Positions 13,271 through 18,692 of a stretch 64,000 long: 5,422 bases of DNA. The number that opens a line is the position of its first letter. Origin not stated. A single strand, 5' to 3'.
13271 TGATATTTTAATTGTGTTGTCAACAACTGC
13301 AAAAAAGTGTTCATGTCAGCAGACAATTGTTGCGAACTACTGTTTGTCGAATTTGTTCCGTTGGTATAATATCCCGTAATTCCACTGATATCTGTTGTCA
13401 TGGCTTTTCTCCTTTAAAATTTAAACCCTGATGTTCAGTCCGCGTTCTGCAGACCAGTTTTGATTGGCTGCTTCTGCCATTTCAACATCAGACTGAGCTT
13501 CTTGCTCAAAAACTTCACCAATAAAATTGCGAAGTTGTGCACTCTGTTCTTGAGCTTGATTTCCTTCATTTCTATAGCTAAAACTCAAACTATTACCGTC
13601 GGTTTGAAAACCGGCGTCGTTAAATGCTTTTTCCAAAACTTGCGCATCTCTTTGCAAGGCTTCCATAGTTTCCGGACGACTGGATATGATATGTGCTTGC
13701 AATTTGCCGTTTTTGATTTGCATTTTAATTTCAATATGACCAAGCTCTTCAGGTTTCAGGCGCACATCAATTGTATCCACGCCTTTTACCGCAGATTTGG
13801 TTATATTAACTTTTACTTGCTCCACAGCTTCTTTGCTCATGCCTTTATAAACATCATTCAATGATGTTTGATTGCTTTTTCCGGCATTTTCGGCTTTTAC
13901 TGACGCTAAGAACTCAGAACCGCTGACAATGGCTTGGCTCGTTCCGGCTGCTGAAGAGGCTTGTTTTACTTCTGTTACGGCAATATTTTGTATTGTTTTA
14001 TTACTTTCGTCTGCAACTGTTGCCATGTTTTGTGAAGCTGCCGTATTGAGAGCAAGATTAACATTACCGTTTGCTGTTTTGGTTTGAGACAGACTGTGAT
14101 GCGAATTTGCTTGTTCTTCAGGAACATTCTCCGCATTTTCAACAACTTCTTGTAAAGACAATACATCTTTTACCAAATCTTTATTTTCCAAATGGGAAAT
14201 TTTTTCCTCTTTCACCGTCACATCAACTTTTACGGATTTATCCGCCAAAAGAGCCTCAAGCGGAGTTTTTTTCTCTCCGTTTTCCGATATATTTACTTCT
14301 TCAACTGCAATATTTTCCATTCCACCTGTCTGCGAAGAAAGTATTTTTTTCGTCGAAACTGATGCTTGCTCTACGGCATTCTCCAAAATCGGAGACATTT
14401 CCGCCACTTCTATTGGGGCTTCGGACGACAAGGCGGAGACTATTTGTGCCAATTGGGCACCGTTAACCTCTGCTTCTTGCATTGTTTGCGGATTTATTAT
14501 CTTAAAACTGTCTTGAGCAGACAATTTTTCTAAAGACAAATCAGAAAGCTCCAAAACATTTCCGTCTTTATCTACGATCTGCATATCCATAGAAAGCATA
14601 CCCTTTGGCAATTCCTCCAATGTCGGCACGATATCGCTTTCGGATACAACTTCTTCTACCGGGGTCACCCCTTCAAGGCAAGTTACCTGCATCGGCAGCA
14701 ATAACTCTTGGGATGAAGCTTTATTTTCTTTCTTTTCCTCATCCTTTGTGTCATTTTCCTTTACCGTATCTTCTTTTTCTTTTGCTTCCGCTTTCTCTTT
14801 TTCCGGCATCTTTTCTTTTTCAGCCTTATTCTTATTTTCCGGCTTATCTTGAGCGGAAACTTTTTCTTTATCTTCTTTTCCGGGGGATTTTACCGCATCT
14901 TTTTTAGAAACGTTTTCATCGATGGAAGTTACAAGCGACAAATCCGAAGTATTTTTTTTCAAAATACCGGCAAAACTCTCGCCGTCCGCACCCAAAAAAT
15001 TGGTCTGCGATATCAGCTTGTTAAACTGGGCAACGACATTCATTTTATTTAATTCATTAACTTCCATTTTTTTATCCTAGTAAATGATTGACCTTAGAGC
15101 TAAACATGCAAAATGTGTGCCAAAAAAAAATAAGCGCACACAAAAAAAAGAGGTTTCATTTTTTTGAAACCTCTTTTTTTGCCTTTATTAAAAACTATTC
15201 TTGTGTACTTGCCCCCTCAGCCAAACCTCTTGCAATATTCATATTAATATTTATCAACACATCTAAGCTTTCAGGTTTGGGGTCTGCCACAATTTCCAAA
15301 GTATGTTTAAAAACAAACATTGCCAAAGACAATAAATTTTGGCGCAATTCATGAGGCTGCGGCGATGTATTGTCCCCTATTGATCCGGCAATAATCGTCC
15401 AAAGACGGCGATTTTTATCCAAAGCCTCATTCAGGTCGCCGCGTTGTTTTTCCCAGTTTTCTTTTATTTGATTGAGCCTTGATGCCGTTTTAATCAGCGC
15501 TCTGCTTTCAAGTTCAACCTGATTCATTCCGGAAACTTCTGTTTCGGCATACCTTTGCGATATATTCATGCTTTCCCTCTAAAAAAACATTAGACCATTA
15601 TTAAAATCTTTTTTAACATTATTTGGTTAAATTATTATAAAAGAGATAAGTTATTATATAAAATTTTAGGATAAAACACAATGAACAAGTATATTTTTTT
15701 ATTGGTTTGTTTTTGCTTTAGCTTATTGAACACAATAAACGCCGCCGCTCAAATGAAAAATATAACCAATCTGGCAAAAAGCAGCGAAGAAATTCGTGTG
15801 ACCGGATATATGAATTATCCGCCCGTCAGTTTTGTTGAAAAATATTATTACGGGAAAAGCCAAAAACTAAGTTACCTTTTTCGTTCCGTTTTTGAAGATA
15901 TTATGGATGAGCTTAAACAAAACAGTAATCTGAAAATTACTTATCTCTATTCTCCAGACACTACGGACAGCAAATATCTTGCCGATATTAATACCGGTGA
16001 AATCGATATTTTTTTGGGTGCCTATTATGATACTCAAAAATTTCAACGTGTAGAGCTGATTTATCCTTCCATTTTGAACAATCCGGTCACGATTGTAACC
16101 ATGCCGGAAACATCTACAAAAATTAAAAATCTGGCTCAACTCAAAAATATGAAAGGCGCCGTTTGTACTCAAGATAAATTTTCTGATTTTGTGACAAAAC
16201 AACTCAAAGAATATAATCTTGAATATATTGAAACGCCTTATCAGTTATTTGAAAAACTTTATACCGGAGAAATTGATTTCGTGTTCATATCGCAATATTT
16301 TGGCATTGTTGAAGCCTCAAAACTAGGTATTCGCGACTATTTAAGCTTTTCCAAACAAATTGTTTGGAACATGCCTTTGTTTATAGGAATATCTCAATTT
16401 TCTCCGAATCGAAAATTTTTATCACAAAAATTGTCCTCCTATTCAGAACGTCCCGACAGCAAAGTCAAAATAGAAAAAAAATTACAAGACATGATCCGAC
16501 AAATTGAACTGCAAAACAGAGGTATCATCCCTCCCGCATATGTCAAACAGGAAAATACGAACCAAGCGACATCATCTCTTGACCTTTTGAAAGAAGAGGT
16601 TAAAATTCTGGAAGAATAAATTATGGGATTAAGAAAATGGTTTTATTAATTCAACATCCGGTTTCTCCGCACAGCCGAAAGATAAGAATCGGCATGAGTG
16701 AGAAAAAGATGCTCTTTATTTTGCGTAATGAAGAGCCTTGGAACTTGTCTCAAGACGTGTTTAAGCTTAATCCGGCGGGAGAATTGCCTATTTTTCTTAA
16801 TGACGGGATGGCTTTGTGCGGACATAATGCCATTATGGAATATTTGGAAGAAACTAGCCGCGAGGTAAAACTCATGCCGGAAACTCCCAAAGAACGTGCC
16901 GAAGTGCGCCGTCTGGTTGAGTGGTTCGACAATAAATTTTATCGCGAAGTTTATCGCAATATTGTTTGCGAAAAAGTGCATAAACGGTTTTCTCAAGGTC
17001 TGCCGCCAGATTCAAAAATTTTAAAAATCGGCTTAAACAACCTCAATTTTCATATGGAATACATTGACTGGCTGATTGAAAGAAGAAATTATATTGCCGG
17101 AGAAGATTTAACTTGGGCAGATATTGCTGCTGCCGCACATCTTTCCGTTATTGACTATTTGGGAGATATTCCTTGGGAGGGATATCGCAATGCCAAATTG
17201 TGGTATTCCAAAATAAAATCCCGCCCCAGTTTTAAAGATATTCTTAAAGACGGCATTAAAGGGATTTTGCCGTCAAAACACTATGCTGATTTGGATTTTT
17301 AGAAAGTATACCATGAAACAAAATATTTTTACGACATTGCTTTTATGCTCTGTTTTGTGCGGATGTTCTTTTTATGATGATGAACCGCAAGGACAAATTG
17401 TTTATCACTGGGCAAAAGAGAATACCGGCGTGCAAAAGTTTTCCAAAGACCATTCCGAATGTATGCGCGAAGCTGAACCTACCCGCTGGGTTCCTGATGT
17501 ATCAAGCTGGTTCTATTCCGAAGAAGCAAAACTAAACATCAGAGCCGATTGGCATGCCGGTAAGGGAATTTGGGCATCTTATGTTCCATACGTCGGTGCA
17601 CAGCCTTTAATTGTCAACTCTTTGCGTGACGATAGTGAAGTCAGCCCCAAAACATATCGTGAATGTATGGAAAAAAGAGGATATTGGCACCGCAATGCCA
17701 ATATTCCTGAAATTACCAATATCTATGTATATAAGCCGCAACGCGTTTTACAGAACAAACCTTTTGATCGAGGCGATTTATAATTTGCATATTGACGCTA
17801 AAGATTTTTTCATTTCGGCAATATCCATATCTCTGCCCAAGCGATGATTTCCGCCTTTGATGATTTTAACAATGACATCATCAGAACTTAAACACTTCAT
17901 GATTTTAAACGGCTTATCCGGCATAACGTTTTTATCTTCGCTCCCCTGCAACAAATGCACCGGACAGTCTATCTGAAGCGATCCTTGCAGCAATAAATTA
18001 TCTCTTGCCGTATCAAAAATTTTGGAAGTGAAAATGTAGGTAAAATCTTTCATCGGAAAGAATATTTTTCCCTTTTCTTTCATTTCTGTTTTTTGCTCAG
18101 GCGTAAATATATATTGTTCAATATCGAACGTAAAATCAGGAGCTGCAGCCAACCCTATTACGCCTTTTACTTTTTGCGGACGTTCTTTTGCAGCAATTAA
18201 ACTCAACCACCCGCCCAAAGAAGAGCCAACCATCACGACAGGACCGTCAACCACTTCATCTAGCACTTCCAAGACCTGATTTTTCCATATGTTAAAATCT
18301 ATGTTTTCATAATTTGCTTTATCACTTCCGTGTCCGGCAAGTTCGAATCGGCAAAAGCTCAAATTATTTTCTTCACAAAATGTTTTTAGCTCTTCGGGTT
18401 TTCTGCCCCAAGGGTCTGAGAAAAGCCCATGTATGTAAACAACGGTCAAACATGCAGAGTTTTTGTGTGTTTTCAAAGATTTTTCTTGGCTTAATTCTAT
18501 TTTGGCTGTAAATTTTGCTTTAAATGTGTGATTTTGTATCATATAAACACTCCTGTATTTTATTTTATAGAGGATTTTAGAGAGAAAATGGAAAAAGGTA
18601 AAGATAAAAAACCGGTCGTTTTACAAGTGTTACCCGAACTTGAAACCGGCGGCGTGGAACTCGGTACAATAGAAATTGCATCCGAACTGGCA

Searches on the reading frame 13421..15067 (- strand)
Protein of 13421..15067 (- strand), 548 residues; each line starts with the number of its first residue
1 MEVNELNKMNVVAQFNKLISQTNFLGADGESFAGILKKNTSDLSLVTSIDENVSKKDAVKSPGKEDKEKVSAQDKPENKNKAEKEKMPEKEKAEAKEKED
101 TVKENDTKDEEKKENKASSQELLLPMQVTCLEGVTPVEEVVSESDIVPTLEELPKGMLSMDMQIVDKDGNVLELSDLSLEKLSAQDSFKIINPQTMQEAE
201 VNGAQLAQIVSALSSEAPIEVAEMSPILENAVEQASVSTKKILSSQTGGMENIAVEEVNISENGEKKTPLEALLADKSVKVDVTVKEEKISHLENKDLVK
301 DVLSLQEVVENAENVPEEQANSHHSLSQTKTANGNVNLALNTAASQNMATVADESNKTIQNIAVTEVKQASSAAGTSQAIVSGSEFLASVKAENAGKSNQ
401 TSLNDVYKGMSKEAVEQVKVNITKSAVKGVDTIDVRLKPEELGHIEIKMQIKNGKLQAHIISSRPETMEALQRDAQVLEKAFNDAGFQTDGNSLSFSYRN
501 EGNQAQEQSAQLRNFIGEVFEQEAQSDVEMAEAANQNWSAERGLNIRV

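Call 69: search_protein_families(library=pfam, proteins=[window:13421-15067:-], max_evalue=0.00001)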
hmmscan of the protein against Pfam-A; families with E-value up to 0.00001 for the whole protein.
window:13421-15067:- (548 aa): 1 family
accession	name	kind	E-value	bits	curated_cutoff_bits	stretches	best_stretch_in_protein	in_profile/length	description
PF02120.21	Flg_hook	-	2.8e-17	62.7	29.8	1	422-502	4-82/85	Flagellar hook-length control protein FliK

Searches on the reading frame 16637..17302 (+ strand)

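Call 70: search_protein_families(library=pfam, proteins=[window:16637-17302:+], max_evalue=0.00001)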
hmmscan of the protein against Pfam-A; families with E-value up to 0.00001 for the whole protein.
window:16637-17302:+ (221 aa): 3 families
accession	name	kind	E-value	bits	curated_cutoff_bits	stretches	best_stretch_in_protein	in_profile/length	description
PF13409.12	GST_N_2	-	1.6e-09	38.6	25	1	10-73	2-70/70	Glutathione S-transferase, N-terminal domain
PF13417.12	GST_N_3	-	3.1e-07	31.1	22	1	4-75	1-72/75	Glutathione S-transferase, N-terminal domain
PF00043.30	GST_C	-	3e-06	27.8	20.7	0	148-197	43-93/93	Glutathione S-transferase, C-terminal domain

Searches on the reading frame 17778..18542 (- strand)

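Call 70: search_protein_families(library=pfam, proteins=[window:17778-18542:-], max_evalue=0.00001)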
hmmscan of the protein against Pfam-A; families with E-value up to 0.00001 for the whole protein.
window:17778-18542:- (254 aa): 4 families
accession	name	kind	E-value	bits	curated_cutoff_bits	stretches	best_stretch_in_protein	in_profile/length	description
PF12146.15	Hydrolase_4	-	3.7e-11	43.2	27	1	33-135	6-111/239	Serine aminopeptidase, S33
PF00561.26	Abhydrolase_1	-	2.8e-09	37.5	25.8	1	33-140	2-110/245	alpha/beta hydrolase fold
PF12697.13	Abhydrolase_6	-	6.1e-08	34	26.3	1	34-135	1-93/217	Alpha/beta hydrolase family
PF00326.27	Peptidase_S9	-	4e-07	30.2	22.6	1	102-240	66-194/213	Prolyl oligopeptidase family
